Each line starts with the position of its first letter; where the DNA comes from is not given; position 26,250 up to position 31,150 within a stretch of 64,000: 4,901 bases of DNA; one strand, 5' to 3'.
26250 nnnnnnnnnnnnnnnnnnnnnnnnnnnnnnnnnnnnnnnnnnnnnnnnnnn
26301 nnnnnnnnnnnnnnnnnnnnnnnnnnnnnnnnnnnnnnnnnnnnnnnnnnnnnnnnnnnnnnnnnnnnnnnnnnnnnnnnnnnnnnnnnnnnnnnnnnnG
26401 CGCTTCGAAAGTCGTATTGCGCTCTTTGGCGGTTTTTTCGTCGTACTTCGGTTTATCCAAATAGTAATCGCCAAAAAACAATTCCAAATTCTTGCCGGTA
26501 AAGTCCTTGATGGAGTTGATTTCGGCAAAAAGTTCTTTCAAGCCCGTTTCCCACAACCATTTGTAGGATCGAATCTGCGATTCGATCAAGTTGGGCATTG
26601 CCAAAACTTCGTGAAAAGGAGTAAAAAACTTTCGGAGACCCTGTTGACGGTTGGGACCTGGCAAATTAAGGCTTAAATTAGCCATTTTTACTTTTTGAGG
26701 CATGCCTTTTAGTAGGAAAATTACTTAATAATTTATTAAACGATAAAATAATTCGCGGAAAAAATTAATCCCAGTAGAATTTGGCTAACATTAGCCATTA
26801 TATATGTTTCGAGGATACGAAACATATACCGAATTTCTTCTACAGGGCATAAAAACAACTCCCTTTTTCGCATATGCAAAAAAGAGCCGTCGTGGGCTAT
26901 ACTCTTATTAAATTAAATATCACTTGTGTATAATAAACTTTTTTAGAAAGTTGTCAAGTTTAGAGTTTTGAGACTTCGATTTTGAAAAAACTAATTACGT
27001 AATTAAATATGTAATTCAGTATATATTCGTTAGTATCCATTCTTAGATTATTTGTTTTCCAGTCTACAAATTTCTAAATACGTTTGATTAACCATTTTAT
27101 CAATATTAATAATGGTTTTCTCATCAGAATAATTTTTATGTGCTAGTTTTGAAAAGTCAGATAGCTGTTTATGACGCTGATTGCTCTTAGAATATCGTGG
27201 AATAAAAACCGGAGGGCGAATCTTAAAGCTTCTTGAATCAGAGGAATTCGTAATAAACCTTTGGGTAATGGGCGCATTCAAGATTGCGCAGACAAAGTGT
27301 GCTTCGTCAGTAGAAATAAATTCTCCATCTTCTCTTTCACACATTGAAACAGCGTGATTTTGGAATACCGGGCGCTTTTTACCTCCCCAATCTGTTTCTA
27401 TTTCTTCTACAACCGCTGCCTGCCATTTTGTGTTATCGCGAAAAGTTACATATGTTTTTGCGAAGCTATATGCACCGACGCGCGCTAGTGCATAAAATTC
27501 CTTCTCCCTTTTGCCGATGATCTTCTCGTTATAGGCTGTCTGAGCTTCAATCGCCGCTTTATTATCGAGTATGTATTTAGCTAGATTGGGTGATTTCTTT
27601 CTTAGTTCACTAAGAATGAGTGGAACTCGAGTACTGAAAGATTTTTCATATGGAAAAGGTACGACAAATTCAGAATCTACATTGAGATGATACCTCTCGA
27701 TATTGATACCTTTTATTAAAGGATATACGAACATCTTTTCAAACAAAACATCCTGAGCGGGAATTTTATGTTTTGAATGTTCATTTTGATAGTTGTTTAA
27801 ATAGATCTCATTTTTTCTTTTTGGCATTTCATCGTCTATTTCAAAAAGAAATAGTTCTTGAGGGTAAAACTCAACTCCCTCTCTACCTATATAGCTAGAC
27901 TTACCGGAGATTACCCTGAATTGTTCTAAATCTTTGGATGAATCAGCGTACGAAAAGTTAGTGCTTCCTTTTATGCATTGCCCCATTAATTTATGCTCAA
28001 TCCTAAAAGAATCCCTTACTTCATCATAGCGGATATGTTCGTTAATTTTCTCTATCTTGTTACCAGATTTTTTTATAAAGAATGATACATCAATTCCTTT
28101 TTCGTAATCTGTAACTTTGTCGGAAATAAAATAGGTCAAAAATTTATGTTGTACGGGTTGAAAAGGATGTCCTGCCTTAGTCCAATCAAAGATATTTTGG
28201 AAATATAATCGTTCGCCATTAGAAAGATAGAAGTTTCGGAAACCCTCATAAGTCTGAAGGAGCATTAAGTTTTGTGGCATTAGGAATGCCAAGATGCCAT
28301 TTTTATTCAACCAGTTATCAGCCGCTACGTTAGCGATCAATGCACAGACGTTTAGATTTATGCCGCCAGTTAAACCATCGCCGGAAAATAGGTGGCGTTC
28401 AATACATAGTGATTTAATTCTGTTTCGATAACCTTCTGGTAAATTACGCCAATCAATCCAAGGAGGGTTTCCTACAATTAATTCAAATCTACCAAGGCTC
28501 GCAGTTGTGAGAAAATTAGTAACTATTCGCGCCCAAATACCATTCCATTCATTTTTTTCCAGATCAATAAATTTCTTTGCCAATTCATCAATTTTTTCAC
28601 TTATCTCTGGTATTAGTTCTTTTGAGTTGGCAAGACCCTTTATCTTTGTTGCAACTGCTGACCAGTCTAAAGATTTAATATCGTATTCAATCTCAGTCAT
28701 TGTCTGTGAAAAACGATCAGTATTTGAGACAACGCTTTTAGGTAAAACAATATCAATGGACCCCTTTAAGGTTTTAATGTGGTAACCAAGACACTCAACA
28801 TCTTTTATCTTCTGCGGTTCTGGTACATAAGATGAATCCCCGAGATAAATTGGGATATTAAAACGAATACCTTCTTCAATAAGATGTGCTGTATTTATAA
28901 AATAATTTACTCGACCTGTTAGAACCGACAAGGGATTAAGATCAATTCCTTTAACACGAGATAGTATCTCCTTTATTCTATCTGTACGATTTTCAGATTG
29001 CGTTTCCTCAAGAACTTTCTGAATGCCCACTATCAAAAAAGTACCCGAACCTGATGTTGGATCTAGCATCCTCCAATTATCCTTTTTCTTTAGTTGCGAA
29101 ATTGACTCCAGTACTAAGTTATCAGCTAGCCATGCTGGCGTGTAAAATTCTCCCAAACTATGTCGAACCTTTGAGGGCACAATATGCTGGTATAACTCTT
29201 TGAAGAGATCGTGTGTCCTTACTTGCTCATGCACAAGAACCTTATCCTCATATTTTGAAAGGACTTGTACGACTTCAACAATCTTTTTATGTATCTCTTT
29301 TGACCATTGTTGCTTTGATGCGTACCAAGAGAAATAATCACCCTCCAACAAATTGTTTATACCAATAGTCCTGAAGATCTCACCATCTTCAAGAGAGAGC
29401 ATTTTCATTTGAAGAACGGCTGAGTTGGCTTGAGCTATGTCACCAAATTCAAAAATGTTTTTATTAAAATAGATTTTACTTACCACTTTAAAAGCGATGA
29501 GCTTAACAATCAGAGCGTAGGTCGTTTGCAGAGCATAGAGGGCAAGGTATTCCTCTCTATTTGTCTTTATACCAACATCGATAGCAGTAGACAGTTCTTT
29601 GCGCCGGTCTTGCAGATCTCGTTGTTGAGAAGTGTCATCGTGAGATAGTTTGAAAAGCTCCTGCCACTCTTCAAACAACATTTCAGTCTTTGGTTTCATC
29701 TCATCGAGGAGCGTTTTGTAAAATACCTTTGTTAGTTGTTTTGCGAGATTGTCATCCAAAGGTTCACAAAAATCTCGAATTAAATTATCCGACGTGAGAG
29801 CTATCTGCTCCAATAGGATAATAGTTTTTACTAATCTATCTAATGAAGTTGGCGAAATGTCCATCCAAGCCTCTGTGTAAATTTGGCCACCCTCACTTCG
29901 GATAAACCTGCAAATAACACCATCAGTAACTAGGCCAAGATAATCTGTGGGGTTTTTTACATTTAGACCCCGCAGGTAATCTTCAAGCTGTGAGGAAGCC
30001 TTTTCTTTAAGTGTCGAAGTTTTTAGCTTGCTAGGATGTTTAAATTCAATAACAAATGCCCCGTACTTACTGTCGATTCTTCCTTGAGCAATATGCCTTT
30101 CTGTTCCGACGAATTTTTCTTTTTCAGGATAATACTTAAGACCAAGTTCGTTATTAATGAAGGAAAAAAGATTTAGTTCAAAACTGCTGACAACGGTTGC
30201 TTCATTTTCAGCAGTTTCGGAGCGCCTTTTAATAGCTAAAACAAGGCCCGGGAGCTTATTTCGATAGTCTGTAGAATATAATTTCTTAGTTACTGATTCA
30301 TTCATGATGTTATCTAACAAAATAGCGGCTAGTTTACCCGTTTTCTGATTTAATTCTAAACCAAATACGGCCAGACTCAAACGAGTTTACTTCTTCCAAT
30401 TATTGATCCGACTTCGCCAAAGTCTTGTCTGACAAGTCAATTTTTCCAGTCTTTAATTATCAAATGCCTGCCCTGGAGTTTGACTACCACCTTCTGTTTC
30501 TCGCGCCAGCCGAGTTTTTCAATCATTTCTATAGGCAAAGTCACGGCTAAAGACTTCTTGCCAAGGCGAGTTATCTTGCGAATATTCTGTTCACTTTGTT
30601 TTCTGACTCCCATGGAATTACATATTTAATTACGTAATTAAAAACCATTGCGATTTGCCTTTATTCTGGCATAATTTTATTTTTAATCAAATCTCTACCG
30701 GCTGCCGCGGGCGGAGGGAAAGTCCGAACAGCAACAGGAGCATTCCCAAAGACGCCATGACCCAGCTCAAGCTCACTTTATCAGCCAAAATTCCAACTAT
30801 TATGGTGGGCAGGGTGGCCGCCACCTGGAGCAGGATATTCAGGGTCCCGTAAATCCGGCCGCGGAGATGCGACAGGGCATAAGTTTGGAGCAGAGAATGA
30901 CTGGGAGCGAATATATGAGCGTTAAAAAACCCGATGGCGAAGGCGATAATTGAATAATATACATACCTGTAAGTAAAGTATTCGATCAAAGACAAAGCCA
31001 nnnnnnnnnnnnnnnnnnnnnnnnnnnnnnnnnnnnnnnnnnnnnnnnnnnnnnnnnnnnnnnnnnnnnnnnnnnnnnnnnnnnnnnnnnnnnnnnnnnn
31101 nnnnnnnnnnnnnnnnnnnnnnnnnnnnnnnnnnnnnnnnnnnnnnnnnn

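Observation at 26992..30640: MmeI-like Type IIG RM gene plus AbrB-type regulator as a 3.65-kb cassette bounded by perfect 26-bp inverted repeats, inserted upstream of rpoB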

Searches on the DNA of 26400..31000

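Call 82: search_rna_families(source=window, start=26400, end=31000, threshold=evalue, max_evalue=1)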
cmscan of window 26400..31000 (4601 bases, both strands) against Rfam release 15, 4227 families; matches with E-value up to 1: 0.
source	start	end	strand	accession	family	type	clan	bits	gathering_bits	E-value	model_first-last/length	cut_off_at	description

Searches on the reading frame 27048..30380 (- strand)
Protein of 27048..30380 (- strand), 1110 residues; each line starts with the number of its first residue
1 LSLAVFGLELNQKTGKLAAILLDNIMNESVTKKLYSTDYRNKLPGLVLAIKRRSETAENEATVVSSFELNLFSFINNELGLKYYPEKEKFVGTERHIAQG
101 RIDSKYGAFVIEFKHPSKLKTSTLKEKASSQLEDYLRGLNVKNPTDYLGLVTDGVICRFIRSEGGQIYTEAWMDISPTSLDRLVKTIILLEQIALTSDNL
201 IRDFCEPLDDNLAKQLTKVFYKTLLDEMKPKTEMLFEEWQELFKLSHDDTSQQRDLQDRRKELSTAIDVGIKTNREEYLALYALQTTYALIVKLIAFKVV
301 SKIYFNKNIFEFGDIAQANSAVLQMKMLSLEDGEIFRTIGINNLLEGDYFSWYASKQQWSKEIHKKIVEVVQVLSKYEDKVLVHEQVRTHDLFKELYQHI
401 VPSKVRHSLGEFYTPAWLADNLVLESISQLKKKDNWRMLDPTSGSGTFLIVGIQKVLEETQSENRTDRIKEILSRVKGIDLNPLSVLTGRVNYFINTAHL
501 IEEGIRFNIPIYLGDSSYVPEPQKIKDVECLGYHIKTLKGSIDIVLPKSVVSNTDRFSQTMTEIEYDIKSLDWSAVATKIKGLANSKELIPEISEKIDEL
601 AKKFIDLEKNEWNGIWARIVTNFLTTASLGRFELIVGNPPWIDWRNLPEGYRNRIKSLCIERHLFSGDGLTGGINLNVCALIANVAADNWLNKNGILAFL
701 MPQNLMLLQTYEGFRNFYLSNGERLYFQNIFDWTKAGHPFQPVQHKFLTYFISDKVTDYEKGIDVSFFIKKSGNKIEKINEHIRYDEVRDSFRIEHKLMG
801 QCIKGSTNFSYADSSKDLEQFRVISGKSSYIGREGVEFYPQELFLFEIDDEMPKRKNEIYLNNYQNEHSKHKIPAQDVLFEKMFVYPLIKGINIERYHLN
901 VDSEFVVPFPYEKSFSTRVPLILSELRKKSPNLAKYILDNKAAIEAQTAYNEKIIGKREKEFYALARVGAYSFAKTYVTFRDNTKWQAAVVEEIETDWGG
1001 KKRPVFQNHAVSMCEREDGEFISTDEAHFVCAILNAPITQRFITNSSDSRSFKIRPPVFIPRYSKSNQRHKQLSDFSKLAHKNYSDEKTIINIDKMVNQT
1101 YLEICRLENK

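Call 6: search_protein_families(library=pfam, proteins=[window:27048-30380:-], max_evalue=0.1)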
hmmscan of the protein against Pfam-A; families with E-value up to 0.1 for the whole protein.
window:27048-30380:- (1110 aa): 4 families
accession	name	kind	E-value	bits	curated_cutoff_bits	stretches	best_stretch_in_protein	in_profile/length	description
PF07669.17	Eco57I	-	1.8e-08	35.1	25.3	1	478-723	5-157/171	Eco57I restriction-modification methylase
PF02384.22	N6_Mtase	-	1.4e-06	28.3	20.4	1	390-499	3-103/311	N-6 DNA Methylase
PF20473.4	MmeI_Mtase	-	0.0053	16.4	27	1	432-495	17-84/259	MmeI, DNA-methyltransferase domain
PF18119.6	RIG-I_C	-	0.0061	16.9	23.2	1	357-400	67-110/141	RIG-I receptor C-terminal domain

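Call 9: find_homologous_proteins(query=window:27048-30380:-, max_evalue=1e-10)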
Query window:27048-30380:- (1110 aa): 659 proteins with E <= 1e-10 among 8000 candidates; the best 120 are listed.
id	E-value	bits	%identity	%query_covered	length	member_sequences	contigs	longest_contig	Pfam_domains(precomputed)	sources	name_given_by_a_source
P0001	0.0e+0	2522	100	100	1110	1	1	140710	PF02384.23,PF07669.18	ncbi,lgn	ncbi:MAG: N-6 DNA methylase [Candidatus Doudnabacteria bacterium]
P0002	0.0e+0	2005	79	98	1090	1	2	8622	PF02384.23,PF07669.18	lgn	-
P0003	0.0e+0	1989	79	98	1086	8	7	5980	PF07669.18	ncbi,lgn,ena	ncbi:MAG: hypothetical protein AAB858_01545 [Patescibacteria group bacterium]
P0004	0.0e+0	1927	76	98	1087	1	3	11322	PF07669.18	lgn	-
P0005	0.0e+0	1859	74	98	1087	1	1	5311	PF02384.23,PF07669.18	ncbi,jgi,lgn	-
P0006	0.0e+0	1598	80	77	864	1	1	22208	PF07669.18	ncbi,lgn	ncbi:MAG: hypothetical protein ABIJ05_00660 [Patescibacteria group bacterium]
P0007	0.0e+0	1521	61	97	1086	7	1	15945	PF02384.23,PF07669.18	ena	-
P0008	0.0e+0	1508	60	97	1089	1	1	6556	PF02384.23,PF07669.18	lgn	-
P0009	0.0e+0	1398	71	75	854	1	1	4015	PF02384.23,PF07669.18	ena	-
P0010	0.0e+0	1352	55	96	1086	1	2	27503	PF02384.23,PF07669.18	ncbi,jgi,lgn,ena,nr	ncbi:N-6 DNA methylase [Patescibacteria group bacterium]|nr:N-6 DNA methylase [Patescibacteria group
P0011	0.0e+0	1347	56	96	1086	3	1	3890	PF02384.23,PF07669.18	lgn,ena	-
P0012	0.0e+0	1346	56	96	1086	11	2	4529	PF02384.23,PF07669.18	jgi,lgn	-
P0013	0.0e+0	1343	56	96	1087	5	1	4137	PF07669.18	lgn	-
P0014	0.0e+0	1343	55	97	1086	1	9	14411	PF07669.18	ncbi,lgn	-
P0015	0.0e+0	1338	56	96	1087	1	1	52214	PF07669.18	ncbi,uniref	ncbi:Eco57I restriction-modification methylase domain-containing protein [Halpernia sp.]|uniref:Eco5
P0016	0.0e+0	1335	55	98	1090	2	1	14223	PF02384.23,PF07669.18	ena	-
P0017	0.0e+0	1334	56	97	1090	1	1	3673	PF07669.18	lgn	-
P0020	0.0e+0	1332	54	98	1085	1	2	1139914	PF07669.18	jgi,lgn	jgi:hypothetical protein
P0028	0.0e+0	1322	55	96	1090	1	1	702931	PF02384.23,PF07669.18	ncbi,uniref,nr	ncbi:Eco57I restriction-modification methylase domain-containing protein [Flavobacterium piscis]|uni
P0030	0.0e+0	1321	55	96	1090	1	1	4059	PF02384.23,PF07669.18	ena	-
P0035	0.0e+0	1311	54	96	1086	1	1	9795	PF02384.23,PF07669.18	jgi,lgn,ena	-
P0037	0.0e+0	1311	54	96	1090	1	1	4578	PF02384.23,PF07669.18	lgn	-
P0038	0.0e+0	1308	55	96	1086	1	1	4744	PF07669.18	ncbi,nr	ncbi:MAG: SAM-dependent methyltransferase [Desulfobacula sp.]|nr:SAM-dependent methyltransferase [De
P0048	0.0e+0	1288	54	96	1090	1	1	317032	PF07669.18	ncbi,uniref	ncbi:Eco57I restriction-modification methylase domain-containing protein [Lentibacillus salinarum]|u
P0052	0.0e+0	1286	54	95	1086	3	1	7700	PF07669.18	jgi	-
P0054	0.0e+0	1282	54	96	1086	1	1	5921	PF07669.18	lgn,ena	-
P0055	0.0e+0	1281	54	96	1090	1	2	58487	PF02384.23,PF07669.18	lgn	-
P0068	0.0e+0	1251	52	96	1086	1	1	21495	PF07669.18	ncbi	-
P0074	0.0e+0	1238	50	98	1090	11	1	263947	PF02384.23,PF07669.18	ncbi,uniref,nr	ncbi:hypothetical protein B5C08_01955 [Staphylococcus delphini]|uniref:site-specific DNA-methyltrans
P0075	0.0e+0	1228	51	96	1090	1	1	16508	PF02384.23,PF07669.18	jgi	jgi:hypothetical protein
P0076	0.0e+0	1227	51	96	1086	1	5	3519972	PF02384.23,PF07669.18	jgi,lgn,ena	-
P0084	0.0e+0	1199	50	98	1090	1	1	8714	PF02384.23,PF07669.18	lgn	-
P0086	0.0e+0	1195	51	97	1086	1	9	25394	PF02384.23,PF07669.18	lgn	-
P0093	0.0e+0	1180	50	97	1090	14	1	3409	PF02384.23,PF07669.18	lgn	-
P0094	0.0e+0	1174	49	97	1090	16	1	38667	PF02384.23,PF07669.18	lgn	-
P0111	0.0e+0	1162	49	96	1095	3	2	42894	PF02384.23,PF07669.18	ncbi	-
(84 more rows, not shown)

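Call 10: search_protein_families(library=ncbifam, proteins=[window:27048-30380:-], max_evalue=0.1)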
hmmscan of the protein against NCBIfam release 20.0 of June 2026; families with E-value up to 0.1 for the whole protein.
window:27048-30380:- (1110 aa): 3 families
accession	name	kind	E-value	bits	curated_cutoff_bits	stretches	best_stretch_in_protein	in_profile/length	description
NF033451.1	BREX_2_MTaseX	equivalog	2e-08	32.4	400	1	433-516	222-314/1185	BREX-2 system adenine-specific DNA-methyltransferase PglX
NF047738.1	antiphage_MADS2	equivalog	1.2e-07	30.5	720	1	394-469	295-366/654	methylation-associated defense system DNA methyltransferase MAD2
TIGR03534.1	RF_mod_PrmC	equivalog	0.036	13.5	199.1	0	622-646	150-171/253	peptide chain release factor N(5)-glutamine methyltransferase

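Call 11: search_protein_families(library=padloc, proteins=[window:27048-30380:-], max_evalue=0.1)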
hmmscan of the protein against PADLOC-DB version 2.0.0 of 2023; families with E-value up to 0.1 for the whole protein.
window:27048-30380:- (1110 aa): 20 families
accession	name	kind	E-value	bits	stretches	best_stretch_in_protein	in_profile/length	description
PDLC03630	REase_MTase_IIG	-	7.9e-159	528.6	1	38-1095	3-1068/1100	Type IIG restriction enzyme-methyltransferase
PDLC03580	REase_II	-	9.4e-109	362.7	1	88-1093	51-1072/1112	Type II restriction enzyme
PDLC03625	REase_MTase_IIG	-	9.1e-48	160.7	1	225-1090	224-1092/1109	Type IIG restriction enzyme-methyltransferase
PDLC03338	MTase_II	-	1.5e-12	45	1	395-516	115-237/604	Type II methyltransferase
PDLC03248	MTase_II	-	1.1e-11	42.2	2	619-787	73-231/521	Type II methyltransferase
PDLC03267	MTase_II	-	3.8e-11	40.6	2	592-724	67-192/539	Type II methyltransferase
PDLC03348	MTase_II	-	7.1e-11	39.3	2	385-495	196-311/727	Type II methyltransferase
PDLC02529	PglX|PglXI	-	5.3e-10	35.6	1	434-522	227-324/1189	PglX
PDLC04134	mad2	-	1.2e-08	32.2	1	129-451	71-308/492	mads_2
PDLC03719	oMTase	-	1.8e-07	28.5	1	587-727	68-190/387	orphan methyltransferase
PDLC03313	MTase_II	-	1e-06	25.6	2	404-505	17-118/563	Type II methyltransferase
PDLC03022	MTase_I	-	1.5e-06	24.8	1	409-462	185-237/857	Type I methyltransferase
PDLC03025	MTase_I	-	1.7e-06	25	1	370-495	122-241/569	Type I methyltransferase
PDLC03293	MTase_II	-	1e-05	22.5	1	616-723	80-184/427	Type II methyltransferase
PDLC03617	REase_MTase_IIG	-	1.5e-05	20.9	1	391-495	184-290/1183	Type IIG restriction enzyme-methyltransferase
PDLC03631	REase_MTase_IIG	-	0.00017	17.6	1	354-496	254-411/1086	Type IIG restriction enzyme-methyltransferase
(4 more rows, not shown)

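Call 12: find_encoding_contigs(protein=P0002, flank=5000, max_places=3)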
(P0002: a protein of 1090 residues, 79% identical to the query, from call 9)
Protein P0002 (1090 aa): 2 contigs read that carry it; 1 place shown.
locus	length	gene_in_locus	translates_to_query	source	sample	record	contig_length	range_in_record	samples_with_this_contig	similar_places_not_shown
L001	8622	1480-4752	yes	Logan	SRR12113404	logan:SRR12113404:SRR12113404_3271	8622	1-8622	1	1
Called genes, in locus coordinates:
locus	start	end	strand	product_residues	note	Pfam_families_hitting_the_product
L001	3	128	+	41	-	?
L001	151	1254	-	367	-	PF14022:DUF4238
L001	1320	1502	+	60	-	PF08279:HTH_11 (weak), PF12728:HTH_17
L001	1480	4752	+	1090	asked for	PF02384:N6_Mtase (weak), PF07669:Eco57I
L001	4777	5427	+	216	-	-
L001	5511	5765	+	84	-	PF18903:DUF5659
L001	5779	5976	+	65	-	-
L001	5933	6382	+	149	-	-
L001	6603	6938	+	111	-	-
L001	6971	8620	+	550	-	?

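Call 13: find_encoding_contigs(protein=P0004, flank=5000, max_places=3)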
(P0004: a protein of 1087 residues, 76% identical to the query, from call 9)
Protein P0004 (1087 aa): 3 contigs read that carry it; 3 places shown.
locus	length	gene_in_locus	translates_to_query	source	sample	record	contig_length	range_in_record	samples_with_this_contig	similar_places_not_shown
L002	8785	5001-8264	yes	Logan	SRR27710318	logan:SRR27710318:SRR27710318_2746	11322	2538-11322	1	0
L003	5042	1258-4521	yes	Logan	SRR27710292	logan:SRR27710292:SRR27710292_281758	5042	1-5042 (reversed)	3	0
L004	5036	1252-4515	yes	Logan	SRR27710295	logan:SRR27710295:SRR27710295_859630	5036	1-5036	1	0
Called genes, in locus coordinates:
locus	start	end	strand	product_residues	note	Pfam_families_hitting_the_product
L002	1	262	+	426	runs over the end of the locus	PF00939:Na_sulph_symp, PF02040:ArsB, PF16980:CitMHS_2 (weak), PF03600:CitMHS, PF00939:Na_sulph_symp (weak)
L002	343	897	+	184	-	PF10648:Gmad2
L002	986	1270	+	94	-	PF02583:Trns_repr_metal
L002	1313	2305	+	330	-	PF13386:DsbD_2, PF13473:Cupredoxin_1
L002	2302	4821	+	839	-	PF00403:HMA (weak), PF04945:YHS, PF19335:HMBD, PF00122:E1-E2_ATPase, PF00702:Hydrolase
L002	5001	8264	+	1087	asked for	PF07669:Eco57I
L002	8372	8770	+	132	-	-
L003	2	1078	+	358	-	?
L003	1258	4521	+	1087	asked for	PF07669:Eco57I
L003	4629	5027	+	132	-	-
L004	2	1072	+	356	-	?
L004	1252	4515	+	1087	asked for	PF07669:Eco57I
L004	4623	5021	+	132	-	-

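Call 14: find_encoding_contigs(protein=P0003, flank=5000, max_places=4)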
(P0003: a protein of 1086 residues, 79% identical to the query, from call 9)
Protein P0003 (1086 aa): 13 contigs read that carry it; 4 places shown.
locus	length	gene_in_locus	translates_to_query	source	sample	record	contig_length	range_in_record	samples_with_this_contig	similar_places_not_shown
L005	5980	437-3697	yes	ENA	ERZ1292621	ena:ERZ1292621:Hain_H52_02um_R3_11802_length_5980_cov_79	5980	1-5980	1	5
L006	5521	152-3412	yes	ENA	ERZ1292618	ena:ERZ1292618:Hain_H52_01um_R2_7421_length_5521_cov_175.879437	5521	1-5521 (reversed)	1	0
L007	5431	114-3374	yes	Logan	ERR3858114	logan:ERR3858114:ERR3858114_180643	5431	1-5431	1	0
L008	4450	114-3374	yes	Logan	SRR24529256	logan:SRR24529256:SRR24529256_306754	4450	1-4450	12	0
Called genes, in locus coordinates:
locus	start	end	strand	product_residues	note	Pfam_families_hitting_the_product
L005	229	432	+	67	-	PF13560:HTH_31, PF12844:HTH_19, PF01381:HTH_3, PF13443:HTH_26 (weak)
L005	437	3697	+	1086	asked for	PF07669:Eco57I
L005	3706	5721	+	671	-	-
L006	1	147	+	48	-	?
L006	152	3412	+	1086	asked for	PF07669:Eco57I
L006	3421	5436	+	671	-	-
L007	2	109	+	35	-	?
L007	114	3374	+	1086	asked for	PF07669:Eco57I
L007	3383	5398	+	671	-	-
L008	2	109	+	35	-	?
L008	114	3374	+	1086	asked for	PF07669:Eco57I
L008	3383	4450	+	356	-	?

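Call 62: search_solved_structures(query=window:27048-30380:-, max_evalue=0.01)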
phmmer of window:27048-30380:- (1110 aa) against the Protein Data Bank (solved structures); distinct sequences matched with E-value up to 0.01: 0.
